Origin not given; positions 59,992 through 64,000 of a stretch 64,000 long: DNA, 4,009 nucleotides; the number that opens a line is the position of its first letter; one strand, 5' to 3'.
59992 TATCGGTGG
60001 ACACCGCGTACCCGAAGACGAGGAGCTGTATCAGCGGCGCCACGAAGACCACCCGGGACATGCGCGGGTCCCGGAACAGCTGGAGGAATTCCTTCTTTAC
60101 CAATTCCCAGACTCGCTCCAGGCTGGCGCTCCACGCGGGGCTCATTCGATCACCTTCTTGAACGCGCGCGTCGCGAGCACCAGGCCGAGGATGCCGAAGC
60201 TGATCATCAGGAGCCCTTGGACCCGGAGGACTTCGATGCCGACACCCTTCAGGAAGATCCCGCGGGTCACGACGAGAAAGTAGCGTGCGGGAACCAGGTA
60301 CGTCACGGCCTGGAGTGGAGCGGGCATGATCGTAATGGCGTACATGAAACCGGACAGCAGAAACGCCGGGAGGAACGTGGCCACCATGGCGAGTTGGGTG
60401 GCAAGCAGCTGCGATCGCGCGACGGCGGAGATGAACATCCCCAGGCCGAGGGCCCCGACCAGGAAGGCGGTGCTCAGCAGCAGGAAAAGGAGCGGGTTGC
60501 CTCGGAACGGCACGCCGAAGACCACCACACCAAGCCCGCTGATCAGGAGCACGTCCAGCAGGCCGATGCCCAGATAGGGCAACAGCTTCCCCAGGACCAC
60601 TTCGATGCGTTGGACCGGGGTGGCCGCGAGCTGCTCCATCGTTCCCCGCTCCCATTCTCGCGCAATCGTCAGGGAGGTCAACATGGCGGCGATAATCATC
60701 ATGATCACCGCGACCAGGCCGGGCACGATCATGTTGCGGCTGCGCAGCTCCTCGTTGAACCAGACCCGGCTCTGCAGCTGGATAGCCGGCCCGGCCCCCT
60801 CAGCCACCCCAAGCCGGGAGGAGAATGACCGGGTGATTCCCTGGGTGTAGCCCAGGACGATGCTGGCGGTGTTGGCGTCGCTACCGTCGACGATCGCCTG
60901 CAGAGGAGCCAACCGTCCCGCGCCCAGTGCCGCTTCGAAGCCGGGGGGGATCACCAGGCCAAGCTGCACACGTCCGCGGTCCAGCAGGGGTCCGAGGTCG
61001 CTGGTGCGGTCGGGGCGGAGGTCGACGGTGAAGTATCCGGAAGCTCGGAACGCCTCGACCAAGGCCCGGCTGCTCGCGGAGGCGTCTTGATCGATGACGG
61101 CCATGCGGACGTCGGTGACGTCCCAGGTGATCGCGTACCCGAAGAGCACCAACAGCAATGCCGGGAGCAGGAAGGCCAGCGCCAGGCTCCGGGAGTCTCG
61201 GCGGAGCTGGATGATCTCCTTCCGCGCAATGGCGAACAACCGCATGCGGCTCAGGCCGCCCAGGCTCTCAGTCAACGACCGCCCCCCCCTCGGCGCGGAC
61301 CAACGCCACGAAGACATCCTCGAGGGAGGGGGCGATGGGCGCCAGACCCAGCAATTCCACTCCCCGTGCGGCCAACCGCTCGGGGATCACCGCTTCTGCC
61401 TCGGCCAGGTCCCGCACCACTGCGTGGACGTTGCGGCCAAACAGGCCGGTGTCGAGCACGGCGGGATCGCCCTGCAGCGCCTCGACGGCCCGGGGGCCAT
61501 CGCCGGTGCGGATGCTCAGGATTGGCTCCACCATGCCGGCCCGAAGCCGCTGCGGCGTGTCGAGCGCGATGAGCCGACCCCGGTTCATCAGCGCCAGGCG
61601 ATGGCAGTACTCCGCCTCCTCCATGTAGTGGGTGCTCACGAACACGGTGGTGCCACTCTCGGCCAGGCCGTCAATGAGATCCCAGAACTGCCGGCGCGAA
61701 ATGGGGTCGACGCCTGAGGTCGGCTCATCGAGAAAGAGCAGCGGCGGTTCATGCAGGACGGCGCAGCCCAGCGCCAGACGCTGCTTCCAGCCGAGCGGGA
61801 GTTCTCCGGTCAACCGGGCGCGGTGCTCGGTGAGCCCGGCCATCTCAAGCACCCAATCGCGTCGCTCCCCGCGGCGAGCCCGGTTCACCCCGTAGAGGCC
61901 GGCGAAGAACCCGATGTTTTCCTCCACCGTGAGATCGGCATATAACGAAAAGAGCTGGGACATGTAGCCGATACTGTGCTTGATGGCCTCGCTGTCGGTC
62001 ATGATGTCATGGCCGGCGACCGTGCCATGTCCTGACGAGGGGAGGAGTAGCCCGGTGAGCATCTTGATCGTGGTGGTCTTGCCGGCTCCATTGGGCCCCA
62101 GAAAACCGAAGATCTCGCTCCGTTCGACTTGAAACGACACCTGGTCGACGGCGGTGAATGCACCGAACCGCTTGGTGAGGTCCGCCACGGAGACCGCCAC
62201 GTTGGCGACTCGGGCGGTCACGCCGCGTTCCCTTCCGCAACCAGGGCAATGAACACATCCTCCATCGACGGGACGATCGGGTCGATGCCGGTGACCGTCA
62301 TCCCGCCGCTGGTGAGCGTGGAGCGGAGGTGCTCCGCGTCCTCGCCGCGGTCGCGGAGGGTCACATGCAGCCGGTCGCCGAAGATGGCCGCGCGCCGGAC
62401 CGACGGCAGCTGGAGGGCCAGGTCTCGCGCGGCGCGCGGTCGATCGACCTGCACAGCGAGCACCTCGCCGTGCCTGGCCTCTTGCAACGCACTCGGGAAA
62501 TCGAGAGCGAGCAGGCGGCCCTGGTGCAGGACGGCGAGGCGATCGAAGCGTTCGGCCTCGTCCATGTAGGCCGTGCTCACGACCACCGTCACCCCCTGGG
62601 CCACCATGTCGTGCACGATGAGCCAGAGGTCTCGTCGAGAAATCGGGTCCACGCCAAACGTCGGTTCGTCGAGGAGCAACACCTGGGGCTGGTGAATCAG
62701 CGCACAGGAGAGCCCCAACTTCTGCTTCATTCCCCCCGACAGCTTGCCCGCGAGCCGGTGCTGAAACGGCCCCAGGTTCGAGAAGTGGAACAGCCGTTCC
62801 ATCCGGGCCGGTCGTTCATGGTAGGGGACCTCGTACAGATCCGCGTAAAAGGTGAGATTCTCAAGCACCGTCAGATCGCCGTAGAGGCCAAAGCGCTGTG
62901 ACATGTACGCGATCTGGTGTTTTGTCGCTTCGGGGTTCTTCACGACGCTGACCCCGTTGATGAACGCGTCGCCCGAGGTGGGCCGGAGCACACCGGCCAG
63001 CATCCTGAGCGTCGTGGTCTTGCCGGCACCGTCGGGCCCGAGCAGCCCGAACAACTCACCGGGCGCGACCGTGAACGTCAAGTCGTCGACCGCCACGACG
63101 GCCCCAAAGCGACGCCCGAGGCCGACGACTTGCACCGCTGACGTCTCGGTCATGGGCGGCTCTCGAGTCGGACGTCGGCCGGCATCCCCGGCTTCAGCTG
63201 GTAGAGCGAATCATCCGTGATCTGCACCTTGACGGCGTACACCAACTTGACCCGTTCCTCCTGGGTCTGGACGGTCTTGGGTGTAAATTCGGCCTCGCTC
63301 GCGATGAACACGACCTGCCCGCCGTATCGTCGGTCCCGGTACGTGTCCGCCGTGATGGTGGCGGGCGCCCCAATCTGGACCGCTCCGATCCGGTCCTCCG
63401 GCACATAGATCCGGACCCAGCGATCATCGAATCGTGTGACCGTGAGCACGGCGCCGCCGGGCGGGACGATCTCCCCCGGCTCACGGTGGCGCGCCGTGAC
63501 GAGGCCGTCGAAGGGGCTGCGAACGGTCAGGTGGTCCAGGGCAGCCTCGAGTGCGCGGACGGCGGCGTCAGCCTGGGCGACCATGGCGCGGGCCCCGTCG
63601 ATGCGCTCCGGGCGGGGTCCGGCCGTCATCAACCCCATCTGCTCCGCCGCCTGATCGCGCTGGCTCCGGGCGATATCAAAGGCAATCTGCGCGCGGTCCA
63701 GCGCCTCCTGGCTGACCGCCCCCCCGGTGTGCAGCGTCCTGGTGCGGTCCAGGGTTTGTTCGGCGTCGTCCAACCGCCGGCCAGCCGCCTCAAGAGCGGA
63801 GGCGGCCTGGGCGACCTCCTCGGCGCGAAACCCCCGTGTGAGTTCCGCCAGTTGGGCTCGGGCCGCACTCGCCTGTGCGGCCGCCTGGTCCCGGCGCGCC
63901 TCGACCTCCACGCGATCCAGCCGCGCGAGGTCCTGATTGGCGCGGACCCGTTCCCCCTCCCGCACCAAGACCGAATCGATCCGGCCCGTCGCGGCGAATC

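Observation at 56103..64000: HlyD / 2x ATPase / 2x ABC-2 permease exporter with no TolC-like gene, continuing into five unusual passengers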

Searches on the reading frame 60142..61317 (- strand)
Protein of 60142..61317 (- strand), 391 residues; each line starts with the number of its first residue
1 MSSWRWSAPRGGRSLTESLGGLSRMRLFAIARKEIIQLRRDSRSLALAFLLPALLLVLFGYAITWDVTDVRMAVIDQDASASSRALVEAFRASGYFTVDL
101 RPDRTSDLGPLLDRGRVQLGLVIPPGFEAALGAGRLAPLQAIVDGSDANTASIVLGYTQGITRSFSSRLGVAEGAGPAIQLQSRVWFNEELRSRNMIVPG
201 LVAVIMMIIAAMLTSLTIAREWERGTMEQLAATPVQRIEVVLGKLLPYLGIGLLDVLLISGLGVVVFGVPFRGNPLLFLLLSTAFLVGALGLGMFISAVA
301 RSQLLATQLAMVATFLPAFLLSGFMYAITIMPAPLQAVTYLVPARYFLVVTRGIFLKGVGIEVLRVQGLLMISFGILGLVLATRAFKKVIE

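Call 6: search_protein_families(library=pfam, proteins=[window:60142-61317:-], max_evalue=0.01)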
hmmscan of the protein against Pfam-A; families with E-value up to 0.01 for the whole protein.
window:60142-61317:- (391 aa): 4 families
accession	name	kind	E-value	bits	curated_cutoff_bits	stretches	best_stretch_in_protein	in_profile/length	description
PF12698.13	ABC2_membrane_3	-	4.6e-44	151.4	31.6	1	46-380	9-344/347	ABC-2 family transporter protein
PF01061.29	ABC2_membrane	-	1.7e-25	90.2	26.9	1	194-355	51-210/211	ABC-2 type transporter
PF12679.13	ABC2_membrane_2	-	3e-18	66.5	27.2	1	29-331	2-209/283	ABC-2 family transporter protein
PF12730.13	ABC2_membrane_4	-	4.5e-08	33.7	27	1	199-315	53-177/179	ABC-2 family transporter protein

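Call 13: search_protein_families(library=ncbifam, proteins=[window:60142-61275:-], max_evalue=0.01)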
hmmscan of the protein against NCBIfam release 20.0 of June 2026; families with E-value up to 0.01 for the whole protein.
window:60142-61275:- (377 aa): 7 families
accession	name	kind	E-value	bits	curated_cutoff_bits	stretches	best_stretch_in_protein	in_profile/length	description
NF033858.1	ABC2_perm_RbbA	equivalog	1.9e-75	254.5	1050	1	9-374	538-906/909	ribosome-associated ATPase/putative transporter RbbA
NF041647.1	ABC_perm_CPBP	equivalog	2.6e-11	43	435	1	13-373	5-393/636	ABC transporter permease subunit/CPBP intramembrane protease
TIGR01247.1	drrB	subfamily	1.5e-10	41.2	223.05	1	181-370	48-234/236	daunorubicin resistance ABC transporter membrane protein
NF038293.1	permease_SagH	equivalog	4.1e-09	35.7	450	1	192-331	187-327/370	SagH family ABC transporter permease subunit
TIGR00025.1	Mtu_efflux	paralog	7.3e-08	32.2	146.9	1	181-371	39-231/238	ABC transporter efflux protein, DrrB family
TIGR03518.1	ABC_perm_GldF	equivalog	0.00065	19.8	288.5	1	190-343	60-216/240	gliding motility-associated ABC transporter permease subunit GldF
NF033740.0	MarP_fam_protase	equivalog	0.0094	15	250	1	138-237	12-106/390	MarP family serine protease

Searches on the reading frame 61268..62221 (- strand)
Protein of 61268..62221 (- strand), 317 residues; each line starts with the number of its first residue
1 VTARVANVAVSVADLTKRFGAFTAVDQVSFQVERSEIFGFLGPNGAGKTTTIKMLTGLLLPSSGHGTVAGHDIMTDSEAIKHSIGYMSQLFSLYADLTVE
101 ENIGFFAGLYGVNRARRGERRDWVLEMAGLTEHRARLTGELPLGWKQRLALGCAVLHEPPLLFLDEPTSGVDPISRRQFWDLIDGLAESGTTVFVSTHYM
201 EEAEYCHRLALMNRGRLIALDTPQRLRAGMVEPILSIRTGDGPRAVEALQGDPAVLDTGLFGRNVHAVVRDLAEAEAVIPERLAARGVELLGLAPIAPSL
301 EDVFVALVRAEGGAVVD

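Call 6: search_protein_families(library=pfam, proteins=[window:61268-62221:-], max_evalue=0.01)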
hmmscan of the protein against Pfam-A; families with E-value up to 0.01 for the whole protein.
window:61268-62221:- (317 aa): 6 families
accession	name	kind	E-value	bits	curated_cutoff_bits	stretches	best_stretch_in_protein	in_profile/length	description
PF00005.33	ABC_tran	-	3.2e-28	99.5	25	1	26-169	2-137/137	ABC transporter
PF13304.12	AAA_21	-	6.7e-09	36.7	27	1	148-198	244-298/304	AAA domain, putative AbiEii toxin, Type IV TA system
PF13732.12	DrrA1-3_C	-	0.00081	20.5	27.4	1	223-308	3-81/81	ATP-binding protein DrrA1-3-like, C-terminal domain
PF13476.12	AAA_23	-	0.0015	19.7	27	1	19-59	7-43/201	AAA domain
PF13514.12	AAA_27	-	0.0029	17.6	22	1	17-59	9-50/206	AAA domain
PF13555.12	AAA_29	-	0.0078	16.4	27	0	26-63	13-50/61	P-loop containing region of AAA domain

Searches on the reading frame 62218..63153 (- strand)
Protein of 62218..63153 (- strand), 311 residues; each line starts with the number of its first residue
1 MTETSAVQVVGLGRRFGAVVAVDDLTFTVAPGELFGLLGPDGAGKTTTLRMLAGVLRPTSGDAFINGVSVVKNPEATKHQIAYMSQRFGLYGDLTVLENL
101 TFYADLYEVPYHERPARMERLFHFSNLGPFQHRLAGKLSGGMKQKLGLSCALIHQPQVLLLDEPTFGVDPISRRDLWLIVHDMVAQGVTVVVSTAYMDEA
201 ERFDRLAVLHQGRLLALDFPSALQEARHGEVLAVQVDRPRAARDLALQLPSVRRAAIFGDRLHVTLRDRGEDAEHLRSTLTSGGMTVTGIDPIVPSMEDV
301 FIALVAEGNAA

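Call 6: search_protein_families(library=pfam, proteins=[window:62218-63153:-], max_evalue=0.01)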
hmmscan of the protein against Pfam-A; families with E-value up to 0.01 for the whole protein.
window:62218-63153:- (311 aa): 3 families
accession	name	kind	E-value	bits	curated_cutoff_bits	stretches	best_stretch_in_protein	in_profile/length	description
PF00005.33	ABC_tran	-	2.4e-30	106.3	25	1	23-165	2-136/137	ABC transporter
PF13732.12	DrrA1-3_C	-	2.9e-07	31.5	27.4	1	243-305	21-81/81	ATP-binding protein DrrA1-3-like, C-terminal domain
PF13304.12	AAA_21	-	7.2e-05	23.4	27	0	135-194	235-297/304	AAA domain, putative AbiEii toxin, Type IV TA system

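Call 13: search_protein_families(library=ncbifam, proteins=[window:62218-63153:-], max_evalue=0.01)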
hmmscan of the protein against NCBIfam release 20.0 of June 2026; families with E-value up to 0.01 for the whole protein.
window:62218-63153:- (311 aa): 187 families (the best 25 are shown)
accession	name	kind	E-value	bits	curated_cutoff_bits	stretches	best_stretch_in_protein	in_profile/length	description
NF033858.1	ABC2_perm_RbbA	equivalog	2.3e-80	270.7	1050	2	96-228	95-229/909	ribosome-associated ATPase/putative transporter RbbA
TIGR01188.1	drrA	subfamily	1.9e-73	247.4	312.45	1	15-305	2-301/302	daunorubicin resistance ABC transporter, ATP-binding protein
NF010060.0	PRK13537.1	equivalog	2.2e-52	177.9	521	1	4-271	13-280/314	nodulation factor ABC transporter ATP-binding protein NodI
NF010059.0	PRK13536.1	equivalog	1.7e-50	171.7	549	1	4-304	41-335/342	nodulation factor ABC transporter ATP-binding protein NodI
TIGR01288.1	nodI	equivalog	7.9e-49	166.3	424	1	6-305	4-297/303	nodulation factor ABC transporter ATP-binding protein NodI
TIGR03864.1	PQQ_ABC_ATP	hypoth_equivalog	1.3e-48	165.5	302.25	1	7-232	2-228/236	ABC transporter, ATP-binding subunit, PQQ-dependent alcohol dehydrogenase system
TIGR03522.1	GldA_ABC_ATP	equivalog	2.5e-48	165.1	402.6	1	6-301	2-297/301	gliding motility-associated ABC transporter ATP-binding subunit GldA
TIGR01186.1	proV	subfamily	1.1e-39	136.5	326.6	1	16-220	3-214/363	betaine/proline/choline family ABC transporter ATP-binding protein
TIGR00968.1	3a0106s01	subfamily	1.5e-39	135.9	342.75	1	9-225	3-220/237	sulfate ABC transporter ATP-binding protein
TIGR03740.1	galliderm_ABC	subfamily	3.1e-39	135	309.75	1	10-214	4-202/223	lantibiotic protection ABC transporter ATP-binding subunit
TIGR04406.1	LPS_export_lptB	equivalog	2.2e-36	125.4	240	1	8-218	3-217/239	LPS export ABC transporter ATP-binding protein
TIGR01257.1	rim_protein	equivalog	8.2e-36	122.4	4012.85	1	21-218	945-2152/2272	rim ABC transporter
TIGR03410.1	urea_trans_UrtE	equivalog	5.4e-34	117.6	285.8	1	10-233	4-229/230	urea ABC transporter ATP-binding subunit UrtE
NF047930.1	ABC_ATP_B6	equivalog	9.6e-34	116.8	670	1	6-232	2-232/510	putative B6 ABC transporter ATP-binding protein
NF006987.0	PRK09452.1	equivalog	1.1e-33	116.4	482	1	4-225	15-237/378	spermidine/putrescine ABC transporter ATP-binding protein PotA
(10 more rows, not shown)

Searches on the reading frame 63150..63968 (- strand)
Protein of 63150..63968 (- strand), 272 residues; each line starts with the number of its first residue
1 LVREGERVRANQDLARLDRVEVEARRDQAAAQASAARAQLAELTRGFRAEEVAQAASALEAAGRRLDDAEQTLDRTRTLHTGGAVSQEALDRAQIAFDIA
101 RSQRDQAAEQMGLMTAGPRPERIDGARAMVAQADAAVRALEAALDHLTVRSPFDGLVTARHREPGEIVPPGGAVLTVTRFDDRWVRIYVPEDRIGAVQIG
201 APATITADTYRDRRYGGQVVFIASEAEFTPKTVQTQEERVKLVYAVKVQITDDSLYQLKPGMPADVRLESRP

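Call 6: search_protein_families(library=pfam, proteins=[window:63150-63968:-], max_evalue=0.01)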
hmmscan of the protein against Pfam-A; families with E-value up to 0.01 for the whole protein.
window:63150-63968:- (272 aa): 2 families
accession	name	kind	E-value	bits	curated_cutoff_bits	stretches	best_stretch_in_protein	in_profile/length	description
PF13437.12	HlyD_3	-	1.2e-18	68.3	22.2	1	148-261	1-106/106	HlyD family secretion protein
PF16576.10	HlyD_D23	-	3e-16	59.8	30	1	135-234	97-196/214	Barrel-sandwich domain of CusB or HlyD membrane-fusion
